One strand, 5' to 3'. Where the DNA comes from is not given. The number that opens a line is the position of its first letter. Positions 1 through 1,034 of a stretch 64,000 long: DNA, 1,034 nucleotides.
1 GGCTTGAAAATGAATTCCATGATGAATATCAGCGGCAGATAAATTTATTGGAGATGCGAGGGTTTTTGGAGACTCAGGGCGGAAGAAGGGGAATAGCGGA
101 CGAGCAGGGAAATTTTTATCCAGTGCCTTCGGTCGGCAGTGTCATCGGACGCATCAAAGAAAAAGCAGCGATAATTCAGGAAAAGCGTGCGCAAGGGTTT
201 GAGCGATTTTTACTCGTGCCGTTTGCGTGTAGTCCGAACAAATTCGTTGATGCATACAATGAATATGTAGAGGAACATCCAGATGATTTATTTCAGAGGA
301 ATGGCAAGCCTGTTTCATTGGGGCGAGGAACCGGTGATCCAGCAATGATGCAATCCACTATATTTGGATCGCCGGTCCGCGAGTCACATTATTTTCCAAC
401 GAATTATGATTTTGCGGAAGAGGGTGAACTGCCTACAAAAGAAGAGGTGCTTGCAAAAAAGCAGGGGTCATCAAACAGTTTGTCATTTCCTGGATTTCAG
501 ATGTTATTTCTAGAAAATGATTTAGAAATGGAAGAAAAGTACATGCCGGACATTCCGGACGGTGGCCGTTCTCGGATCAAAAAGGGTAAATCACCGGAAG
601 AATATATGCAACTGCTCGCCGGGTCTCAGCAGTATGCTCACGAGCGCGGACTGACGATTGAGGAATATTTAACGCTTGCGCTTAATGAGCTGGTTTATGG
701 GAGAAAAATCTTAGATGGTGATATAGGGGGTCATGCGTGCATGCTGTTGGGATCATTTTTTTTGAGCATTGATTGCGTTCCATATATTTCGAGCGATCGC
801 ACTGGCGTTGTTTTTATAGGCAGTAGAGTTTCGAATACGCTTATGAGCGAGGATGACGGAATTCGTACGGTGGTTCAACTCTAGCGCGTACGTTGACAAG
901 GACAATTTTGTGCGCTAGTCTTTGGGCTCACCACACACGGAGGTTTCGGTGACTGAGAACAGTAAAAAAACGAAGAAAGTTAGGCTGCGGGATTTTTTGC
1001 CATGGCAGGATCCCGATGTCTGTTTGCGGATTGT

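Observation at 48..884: Uncharacterised two-member paralog protein family, each copy inside a GC-rich island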

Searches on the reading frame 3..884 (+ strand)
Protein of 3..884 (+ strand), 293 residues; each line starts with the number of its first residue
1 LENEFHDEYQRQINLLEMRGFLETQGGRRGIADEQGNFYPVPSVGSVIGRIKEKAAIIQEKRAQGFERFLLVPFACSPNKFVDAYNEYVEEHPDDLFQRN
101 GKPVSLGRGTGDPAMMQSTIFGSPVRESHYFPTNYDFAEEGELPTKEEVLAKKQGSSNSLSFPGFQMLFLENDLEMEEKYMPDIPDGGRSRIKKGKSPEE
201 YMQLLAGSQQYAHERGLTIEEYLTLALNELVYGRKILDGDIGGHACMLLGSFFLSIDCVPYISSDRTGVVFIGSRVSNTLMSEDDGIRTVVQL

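Call 6: search_protein_families(library=pfam, proteins=[window:48-884:+], max_evalue=1)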
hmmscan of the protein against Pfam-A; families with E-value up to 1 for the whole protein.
window:48-884:+ (278 aa): 0 families

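Call 34: search_protein_families(library=padloc, proteins=[window:3-884:+], max_evalue=0.1)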
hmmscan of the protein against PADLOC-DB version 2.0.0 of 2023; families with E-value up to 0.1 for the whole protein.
window:3-884:+ (293 aa): 0 families

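Call 36: search_protein_families(library=ncbifam, proteins=[window:3-884:+], max_evalue=0.1)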
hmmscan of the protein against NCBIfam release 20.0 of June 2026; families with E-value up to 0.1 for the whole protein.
window:3-884:+ (293 aa): 1 family
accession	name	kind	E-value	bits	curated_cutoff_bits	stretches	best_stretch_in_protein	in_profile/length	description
NF000499.2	Erm23S_rRNA_broad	equivalog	0.053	12.9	212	1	36-87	155-207/244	23S ribosomal RNA methyltransferase Erm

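Call 37: search_protein_families(library=phrogs, proteins=[window:3-884:+], max_evalue=0.1)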
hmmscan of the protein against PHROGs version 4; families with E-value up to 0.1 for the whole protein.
window:3-884:+ (293 aa): 0 families
